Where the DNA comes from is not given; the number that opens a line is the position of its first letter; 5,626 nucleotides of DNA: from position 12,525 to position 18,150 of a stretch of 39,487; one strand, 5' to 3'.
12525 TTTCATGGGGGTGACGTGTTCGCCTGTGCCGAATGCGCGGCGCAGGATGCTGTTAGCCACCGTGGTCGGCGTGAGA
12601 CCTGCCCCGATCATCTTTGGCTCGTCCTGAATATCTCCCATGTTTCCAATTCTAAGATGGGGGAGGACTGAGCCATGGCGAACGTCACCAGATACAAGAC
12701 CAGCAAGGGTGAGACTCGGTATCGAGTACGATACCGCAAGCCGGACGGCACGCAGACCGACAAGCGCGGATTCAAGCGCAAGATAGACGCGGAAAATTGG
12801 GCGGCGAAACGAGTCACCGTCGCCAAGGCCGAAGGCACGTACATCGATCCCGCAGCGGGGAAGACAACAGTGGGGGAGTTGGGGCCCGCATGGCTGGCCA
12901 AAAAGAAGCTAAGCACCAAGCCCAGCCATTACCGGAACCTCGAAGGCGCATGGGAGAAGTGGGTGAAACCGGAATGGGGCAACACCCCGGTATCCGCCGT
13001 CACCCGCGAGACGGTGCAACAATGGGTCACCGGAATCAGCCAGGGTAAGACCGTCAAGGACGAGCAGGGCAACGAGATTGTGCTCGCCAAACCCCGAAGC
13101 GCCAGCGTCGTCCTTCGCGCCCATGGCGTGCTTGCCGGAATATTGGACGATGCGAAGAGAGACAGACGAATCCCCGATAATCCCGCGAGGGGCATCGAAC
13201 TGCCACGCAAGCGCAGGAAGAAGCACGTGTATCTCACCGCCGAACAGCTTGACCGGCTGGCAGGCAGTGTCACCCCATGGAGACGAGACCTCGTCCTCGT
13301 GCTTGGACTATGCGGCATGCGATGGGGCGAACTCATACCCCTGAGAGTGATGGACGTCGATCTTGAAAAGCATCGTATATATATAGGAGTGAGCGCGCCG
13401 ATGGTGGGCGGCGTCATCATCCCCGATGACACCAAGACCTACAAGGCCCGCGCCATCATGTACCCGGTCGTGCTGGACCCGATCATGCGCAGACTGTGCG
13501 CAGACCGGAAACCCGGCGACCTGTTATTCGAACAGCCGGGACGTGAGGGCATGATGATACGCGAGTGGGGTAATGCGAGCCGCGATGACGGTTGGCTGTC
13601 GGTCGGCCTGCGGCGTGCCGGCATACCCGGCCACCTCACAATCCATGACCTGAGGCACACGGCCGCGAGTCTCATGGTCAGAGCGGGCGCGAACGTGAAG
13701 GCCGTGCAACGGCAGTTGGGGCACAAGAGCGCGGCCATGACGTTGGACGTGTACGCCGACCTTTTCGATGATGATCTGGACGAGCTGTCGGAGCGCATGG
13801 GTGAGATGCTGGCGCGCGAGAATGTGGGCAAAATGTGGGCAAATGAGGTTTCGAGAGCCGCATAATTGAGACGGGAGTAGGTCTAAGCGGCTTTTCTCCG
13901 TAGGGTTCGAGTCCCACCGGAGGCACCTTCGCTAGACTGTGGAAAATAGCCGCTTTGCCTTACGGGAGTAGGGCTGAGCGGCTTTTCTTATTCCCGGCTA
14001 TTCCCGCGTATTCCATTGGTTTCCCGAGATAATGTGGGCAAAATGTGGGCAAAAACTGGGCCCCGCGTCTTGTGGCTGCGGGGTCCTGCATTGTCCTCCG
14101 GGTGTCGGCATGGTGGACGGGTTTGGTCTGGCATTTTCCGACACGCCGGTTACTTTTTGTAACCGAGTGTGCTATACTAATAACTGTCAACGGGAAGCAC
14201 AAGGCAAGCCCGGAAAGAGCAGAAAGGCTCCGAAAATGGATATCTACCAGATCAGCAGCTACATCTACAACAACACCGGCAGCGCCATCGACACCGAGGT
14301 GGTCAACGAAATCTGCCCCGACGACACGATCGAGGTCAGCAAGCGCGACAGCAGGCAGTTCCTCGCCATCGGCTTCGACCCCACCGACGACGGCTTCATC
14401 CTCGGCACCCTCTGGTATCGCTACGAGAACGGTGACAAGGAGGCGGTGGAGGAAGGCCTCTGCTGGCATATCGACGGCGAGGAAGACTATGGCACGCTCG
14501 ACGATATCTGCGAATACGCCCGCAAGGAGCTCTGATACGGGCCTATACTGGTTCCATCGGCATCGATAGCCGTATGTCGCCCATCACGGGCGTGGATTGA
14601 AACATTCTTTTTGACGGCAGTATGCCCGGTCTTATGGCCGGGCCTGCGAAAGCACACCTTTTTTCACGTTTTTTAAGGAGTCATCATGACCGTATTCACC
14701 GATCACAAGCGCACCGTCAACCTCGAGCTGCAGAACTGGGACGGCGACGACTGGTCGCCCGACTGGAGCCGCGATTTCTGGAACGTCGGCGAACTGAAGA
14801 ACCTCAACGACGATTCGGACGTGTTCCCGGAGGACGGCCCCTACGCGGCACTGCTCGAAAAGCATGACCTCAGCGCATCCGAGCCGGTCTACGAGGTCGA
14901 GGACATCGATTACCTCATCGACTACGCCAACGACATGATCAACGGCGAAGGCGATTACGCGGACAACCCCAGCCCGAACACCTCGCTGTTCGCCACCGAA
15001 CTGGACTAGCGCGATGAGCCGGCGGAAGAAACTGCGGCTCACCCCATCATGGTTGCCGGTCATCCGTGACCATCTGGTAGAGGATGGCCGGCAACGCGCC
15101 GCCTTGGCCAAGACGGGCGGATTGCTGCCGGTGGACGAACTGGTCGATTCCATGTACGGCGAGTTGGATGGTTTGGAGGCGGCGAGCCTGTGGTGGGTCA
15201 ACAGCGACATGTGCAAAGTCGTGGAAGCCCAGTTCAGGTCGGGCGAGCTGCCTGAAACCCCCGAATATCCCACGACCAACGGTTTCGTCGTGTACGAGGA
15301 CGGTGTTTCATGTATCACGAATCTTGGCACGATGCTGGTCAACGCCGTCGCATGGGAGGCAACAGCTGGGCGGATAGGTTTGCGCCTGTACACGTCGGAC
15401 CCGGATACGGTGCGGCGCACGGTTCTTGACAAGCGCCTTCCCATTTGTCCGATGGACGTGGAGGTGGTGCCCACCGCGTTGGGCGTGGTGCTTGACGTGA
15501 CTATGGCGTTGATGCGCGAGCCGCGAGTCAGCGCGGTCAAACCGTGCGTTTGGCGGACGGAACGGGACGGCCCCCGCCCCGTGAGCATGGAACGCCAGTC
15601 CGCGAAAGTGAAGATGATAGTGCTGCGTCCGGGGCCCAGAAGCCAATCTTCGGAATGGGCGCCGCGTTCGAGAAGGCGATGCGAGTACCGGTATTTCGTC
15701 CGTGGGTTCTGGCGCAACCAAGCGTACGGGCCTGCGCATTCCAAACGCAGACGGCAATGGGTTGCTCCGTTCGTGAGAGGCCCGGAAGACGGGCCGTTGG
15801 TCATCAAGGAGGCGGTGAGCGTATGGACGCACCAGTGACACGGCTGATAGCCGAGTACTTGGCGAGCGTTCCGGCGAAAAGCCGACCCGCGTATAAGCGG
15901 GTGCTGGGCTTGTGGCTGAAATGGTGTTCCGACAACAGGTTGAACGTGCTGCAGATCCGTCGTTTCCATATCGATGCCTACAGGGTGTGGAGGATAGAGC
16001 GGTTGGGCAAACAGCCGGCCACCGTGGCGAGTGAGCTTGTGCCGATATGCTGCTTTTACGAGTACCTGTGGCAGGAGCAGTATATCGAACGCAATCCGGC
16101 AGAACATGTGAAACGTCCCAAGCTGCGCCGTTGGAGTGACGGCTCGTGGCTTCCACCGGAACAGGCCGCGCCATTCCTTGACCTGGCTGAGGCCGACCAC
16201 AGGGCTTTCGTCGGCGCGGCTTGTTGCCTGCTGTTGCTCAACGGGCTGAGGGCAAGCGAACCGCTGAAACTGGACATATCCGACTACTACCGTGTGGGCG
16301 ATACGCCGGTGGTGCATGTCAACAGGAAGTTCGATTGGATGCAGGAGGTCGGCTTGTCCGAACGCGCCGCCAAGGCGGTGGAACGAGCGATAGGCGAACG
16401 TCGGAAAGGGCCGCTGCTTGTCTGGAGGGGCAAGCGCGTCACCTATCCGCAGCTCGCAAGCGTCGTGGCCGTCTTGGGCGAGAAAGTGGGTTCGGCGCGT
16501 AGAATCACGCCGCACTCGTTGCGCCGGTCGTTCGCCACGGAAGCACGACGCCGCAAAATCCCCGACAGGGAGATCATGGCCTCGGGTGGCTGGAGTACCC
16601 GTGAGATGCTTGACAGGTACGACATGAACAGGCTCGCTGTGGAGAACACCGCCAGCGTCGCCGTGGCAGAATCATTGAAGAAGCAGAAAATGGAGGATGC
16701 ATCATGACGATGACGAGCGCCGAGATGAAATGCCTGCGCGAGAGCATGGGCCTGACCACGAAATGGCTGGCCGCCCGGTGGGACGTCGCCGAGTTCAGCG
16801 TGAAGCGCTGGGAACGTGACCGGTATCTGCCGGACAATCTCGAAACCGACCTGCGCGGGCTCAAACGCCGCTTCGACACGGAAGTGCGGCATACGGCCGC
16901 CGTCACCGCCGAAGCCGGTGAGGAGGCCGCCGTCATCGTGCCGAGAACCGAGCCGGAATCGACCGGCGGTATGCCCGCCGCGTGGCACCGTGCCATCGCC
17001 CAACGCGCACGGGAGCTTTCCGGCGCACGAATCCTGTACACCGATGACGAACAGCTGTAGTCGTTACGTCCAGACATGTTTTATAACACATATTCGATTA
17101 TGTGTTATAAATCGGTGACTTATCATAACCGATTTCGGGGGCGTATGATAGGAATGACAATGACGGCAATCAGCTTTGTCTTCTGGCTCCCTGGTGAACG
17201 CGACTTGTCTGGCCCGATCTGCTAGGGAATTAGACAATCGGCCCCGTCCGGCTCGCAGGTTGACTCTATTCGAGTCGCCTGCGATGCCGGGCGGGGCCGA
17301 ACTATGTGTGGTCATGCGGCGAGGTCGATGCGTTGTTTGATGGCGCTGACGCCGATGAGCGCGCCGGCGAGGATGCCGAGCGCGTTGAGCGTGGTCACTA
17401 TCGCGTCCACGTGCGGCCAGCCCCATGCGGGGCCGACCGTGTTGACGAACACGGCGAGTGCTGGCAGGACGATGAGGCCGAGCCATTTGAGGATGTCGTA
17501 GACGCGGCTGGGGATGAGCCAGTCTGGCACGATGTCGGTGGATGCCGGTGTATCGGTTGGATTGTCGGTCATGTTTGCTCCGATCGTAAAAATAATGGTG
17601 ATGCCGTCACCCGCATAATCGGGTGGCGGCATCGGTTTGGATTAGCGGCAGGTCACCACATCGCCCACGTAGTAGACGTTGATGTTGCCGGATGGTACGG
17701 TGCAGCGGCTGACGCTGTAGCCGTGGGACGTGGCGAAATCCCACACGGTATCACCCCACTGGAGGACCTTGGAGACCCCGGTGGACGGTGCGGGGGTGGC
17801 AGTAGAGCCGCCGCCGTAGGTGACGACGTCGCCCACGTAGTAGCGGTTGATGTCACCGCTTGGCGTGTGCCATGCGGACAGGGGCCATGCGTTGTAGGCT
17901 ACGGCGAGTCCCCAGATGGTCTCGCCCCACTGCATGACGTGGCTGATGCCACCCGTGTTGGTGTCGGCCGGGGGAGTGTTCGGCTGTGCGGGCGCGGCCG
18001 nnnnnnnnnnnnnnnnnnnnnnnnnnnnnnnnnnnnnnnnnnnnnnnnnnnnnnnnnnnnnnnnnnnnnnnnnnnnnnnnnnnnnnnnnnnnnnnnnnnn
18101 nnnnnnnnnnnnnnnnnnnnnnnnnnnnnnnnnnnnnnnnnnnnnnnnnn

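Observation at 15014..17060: A second, Xer/Cre-type tyrosine recombinase operon (274-aa unknown, recombinase, HTH) in the attP-proximal cargo slot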

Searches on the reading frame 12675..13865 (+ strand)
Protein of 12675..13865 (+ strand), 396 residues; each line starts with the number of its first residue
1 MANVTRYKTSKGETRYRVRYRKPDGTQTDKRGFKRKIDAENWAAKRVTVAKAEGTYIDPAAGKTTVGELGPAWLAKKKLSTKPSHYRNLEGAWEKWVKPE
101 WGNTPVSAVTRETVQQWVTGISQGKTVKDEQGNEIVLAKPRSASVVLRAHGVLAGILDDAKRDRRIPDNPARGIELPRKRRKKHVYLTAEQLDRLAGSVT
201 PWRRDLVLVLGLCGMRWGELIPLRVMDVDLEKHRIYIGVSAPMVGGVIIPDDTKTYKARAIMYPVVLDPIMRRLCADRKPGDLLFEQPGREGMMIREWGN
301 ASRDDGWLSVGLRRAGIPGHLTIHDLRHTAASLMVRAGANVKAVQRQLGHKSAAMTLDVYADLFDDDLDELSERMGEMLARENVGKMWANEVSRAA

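Call 4: search_protein_families(library=pfam, proteins=[window:12675-13865:+], max_evalue=0.1)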
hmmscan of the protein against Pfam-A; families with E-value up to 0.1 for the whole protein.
window:12675-13865:+ (396 aa): 5 families
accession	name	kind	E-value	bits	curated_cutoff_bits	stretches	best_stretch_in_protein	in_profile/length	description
PF00589.27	Phage_integrase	-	1.1e-19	71.3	27.1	1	187-364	3-169/172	Phage integrase family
PF14659.12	Phage_int_SAM_3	-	1.2e-05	25.8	22.6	1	71-119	7-55/58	Phage integrase, N-terminal SAM-like domain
PF22022.2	Phage_int_M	-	0.0018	18.9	27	1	72-125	7-61/96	Phage integrase central domain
PF14657.12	Arm-DNA-bind_4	-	0.012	15.6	22.3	1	16-45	6-37/47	Arm DNA-binding domain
PF19901.4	DUF6374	-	0.092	12.8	25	0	186-200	30-44/59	Family of unknown function (DUF6374)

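Call 5: search_protein_families(library=phrogs, proteins=[window:12675-13865:+], max_evalue=0.01)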
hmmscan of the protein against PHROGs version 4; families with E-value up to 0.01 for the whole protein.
window:12675-13865:+ (396 aa): 6 families
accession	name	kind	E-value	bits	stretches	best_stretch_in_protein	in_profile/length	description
phrog_1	-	integration and excision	4.2e-69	235.4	1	7-385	115-457/611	integrase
phrog_216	-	integration and excision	1.5e-32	113.9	1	159-377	28-238/301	integrase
phrog_7685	-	integration and excision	1.5e-09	38.8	1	321-378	181-238/240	integrase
phrog_35951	-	unknown function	1.2e-05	26.7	1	311-383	12-82/97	-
phrog_7269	-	integration and excision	1.9e-05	25.5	1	317-370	24-76/89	integrase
phrog_25190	-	integration and excision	0.00015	23.1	1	320-373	46-99/109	integrase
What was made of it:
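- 12675..13865 (+): The phage's own 396-aa integrase (not part of the cassette). PF00589 at 1.1e-19, plus SAM_3 and a weak arm-domain match; phrog_1 at 4e-69 (calls 4, 5).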

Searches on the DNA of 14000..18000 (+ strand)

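Call 6: search_dna_similar(query=window:14000-18000:+, collection=phages, mode=distant, max_rows=25)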
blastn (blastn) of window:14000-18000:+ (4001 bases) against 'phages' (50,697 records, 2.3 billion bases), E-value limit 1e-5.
Records with a match: 1; places in all: 1; records where one place covers at least 80% of the query: 0.
Best place of each record, by identity: 60-80% 1.
By first word of the organism name: Bifidobacterium 1.
By host as written in the record: Bifidobacterium asteroides 1.
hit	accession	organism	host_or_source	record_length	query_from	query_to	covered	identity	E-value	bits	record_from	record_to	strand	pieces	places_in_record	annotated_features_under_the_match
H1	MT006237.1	Bifidobacterium phage BigBern1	Bifidobacterium asteroides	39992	1688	3503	8%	74.9%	7e-29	202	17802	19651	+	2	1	hypothetical protein (x4)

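Call 9: get_annotated_region(hit=H1, flank=8000)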
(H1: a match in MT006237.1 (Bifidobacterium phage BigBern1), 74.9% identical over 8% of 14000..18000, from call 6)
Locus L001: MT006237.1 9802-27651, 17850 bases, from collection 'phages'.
description: Bifidobacterium phage BigBern1, complete genome.
organism: Bifidobacterium phage BigBern1 (NCBI taxid 2713246)
taxonomy: Viruses; Duplodnaviria; Heunggongvirae; Uroviricota; Caudoviricetes
host: Bifidobacterium asteroides; source: honeybee gut; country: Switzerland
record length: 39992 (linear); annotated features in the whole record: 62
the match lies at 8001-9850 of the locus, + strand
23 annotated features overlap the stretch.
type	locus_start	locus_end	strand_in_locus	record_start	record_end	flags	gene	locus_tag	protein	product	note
CDS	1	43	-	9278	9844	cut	-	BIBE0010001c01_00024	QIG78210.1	hypothetical protein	BIBE001.0001.c01_00024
CDS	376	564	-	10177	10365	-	-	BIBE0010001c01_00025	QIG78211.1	hypothetical protein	BIBE001.0001.c01_00025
CDS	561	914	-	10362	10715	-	-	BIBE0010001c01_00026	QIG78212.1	hypothetical protein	BIBE001.0001.c01_00026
CDS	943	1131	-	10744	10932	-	-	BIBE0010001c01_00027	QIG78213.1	hypothetical protein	BIBE001.0001.c01_00027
CDS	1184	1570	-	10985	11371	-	-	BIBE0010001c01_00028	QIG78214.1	hypothetical protein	BIBE001.0001.c01_00028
CDS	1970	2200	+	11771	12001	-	-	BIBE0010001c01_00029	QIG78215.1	hypothetical protein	BIBE001.0001.c01_00029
CDS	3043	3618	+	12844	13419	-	-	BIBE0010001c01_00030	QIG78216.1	hypothetical protein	BIBE001.0001.c01_00030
CDS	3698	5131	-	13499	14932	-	-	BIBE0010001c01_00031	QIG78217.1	hypothetical protein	BIBE001.0001.c01_00031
CDS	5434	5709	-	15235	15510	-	-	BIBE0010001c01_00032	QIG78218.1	hypothetical protein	BIBE001.0001.c01_00032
CDS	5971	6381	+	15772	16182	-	-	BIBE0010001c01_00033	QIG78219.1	hypothetical protein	BIBE001.0001.c01_00033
CDS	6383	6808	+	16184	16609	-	-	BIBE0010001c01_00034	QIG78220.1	hypothetical protein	BIBE001.0001.c01_00034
CDS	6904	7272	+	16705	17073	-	-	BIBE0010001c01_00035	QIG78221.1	hypothetical protein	BIBE001.0001.c01_00035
CDS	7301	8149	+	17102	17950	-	-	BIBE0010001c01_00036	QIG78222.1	hypothetical protein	BIBE001.0001.c01_00036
CDS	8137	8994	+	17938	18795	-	-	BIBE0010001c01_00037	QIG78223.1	hypothetical protein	BIBE001.0001.c01_00037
CDS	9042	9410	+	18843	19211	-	-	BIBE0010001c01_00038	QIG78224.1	hypothetical protein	BIBE001.0001.c01_00038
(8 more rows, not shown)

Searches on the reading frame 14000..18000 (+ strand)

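Call 98: search_protein_families(library=pfam, proteins=[L001:3698-5131:-], max_evalue=0.01)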
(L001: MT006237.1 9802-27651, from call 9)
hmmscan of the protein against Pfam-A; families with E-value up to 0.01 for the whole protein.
L001:3698-5131:- (477 aa): 1 family
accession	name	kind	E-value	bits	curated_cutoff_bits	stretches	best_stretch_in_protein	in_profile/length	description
PF00589.27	Phage_integrase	-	4.8e-15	56.2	27.1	1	298-414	53-169/172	Phage integrase family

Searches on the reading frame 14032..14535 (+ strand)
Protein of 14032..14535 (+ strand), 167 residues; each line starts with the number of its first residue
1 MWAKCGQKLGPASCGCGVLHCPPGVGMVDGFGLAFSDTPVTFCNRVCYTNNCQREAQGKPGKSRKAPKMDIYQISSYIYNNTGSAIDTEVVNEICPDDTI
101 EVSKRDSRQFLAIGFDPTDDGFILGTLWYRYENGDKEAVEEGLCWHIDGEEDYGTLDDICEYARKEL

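Call 4: search_protein_families(library=pfam, proteins=[window:14032-14535:+], max_evalue=0.1)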
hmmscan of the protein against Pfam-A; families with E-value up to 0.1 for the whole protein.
window:14032-14535:+ (167 aa): 0 families

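Call 5: search_protein_families(library=phrogs, proteins=[window:14032-14535:+], max_evalue=0.01)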
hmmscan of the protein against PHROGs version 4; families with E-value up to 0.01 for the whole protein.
window:14032-14535:+ (167 aa): 0 families
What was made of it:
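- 14236..14535 (+): 99-aa small cargo protein (probable true start inside the 167-aa ORF). No family match (calls 4, 5).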

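Call 21: search_protein_families(library=padloc, proteins=[window:14032-14535:+], max_evalue=0.01)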
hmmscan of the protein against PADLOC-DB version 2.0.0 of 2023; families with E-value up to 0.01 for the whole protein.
window:14032-14535:+ (167 aa): 0 families

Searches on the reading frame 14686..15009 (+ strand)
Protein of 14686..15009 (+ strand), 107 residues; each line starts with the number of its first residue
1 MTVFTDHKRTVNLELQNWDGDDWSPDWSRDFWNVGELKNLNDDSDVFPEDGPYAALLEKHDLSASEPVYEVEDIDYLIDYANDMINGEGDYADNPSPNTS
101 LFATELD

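Call 4: search_protein_families(library=pfam, proteins=[window:14686-15009:+], max_evalue=0.1)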
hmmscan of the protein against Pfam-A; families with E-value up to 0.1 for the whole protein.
window:14686-15009:+ (107 aa): 0 families

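Call 5: search_protein_families(library=phrogs, proteins=[window:14686-15009:+], max_evalue=0.01)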
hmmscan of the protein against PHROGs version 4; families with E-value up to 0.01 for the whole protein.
window:14686-15009:+ (107 aa): 0 families

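Call 21: search_protein_families(library=padloc, proteins=[window:14686-15009:+], max_evalue=0.01)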
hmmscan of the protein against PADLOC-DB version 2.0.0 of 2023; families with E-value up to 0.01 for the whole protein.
window:14686-15009:+ (107 aa): 0 families
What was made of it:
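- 14686..15009 (+): 107-aa very acidic protein (pI 4.05, net charge -22) just upstream of p274. No Pfam, PHROG or PADLOC match (calls 4, 5, 21).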

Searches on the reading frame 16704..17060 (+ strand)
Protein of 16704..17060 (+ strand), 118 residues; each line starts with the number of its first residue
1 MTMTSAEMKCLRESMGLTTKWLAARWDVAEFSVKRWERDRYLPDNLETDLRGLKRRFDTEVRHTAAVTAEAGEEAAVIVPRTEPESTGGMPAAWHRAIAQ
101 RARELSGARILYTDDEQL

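Call 4: search_protein_families(library=pfam, proteins=[window:16704-17060:+], max_evalue=0.1)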
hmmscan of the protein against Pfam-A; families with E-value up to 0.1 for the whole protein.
window:16704-17060:+ (118 aa): 1 family
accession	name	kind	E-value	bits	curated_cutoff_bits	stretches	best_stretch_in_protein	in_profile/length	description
PF13560.12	HTH_31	-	0.028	15.2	27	1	7-44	5-43/64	Helix-turn-helix domain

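Call 5: search_protein_families(library=phrogs, proteins=[window:16704-17060:+], max_evalue=0.01)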
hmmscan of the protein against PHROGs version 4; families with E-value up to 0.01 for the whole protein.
window:16704-17060:+ (118 aa): 9 families
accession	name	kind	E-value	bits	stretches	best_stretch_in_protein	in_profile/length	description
phrog_955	-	DNA, RNA and nucleotide metabolism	2e-07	31.9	1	4-108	25-124/142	HTH DNA binding protein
phrog_664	-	DNA, RNA and nucleotide metabolism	1.4e-05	26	1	1-102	85-187/210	DNA binding protein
phrog_7950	-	transcription regulation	0.00024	22.1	1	3-39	7-43/68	transcriptional repressor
phrog_4836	-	transcription regulation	0.00041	21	1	7-43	79-115/194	CII-like regulator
phrog_4779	-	transcription regulation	0.00087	20.8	1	2-58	1-57/98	transcriptional regulator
phrog_5119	-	unknown function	0.00094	20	1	3-99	53-149/152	-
phrog_2104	-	unknown function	0.0044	18.2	1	2-44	38-80/103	-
phrog_2328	-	transcription regulation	0.005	17.6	1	9-56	21-66/128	transcriptional repressor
phrog_14076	-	transcription regulation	0.0066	18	0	2-40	12-53/86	transcriptional regulator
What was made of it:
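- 16704..17060 (+): 118-aa XRE-type HTH protein, a lineage-specific third gene. HTH_31 at 0.028 and phrog_955 at 2e-7 (calls 4, 5).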

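Call 21: search_protein_families(library=padloc, proteins=[window:16704-17060:+], max_evalue=0.01)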
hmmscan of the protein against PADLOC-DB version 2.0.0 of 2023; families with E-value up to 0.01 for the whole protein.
window:16704-17060:+ (118 aa): 1 family
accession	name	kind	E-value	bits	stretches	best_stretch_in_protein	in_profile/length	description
PDLC03951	RmrA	-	0.0044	14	1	4-46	9-51/400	-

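Call 43: search_protein_families(library=ncbifam, proteins=[window:16704-17060:+], max_evalue=0.01)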
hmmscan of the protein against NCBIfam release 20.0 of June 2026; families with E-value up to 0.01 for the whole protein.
window:16704-17060:+ (118 aa): 2 families
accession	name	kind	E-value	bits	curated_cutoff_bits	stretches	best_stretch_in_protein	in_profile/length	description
TIGR03830.1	CxxCG_CxxCG_HTH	subfamily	0.00016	21.5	61.8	1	3-45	65-107/127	type II TA system antitoxin MqsA family protein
NF047542.1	telomere_Tap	equivalog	0.0029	16.4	600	1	5-84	19-102/695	telomere-associated protein Tap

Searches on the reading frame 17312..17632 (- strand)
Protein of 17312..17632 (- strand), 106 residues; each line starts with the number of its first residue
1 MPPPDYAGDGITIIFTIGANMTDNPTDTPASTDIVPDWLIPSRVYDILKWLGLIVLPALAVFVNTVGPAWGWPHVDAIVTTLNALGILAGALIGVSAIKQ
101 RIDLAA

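Call 80: search_protein_families(library=phrogs, proteins=[window:17312-17632:-], max_evalue=0.001)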
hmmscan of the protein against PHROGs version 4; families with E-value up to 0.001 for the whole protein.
window:17312-17632:- (106 aa): 3 families
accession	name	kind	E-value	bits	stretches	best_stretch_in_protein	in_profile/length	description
phrog_881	-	lysis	8e-20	71.7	1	40-99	3-62/68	holin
phrog_9233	-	lysis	1.3e-07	32.8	1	43-96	17-70/124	holin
phrog_13239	-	unknown function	0.00015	23.1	1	37-96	16-75/138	-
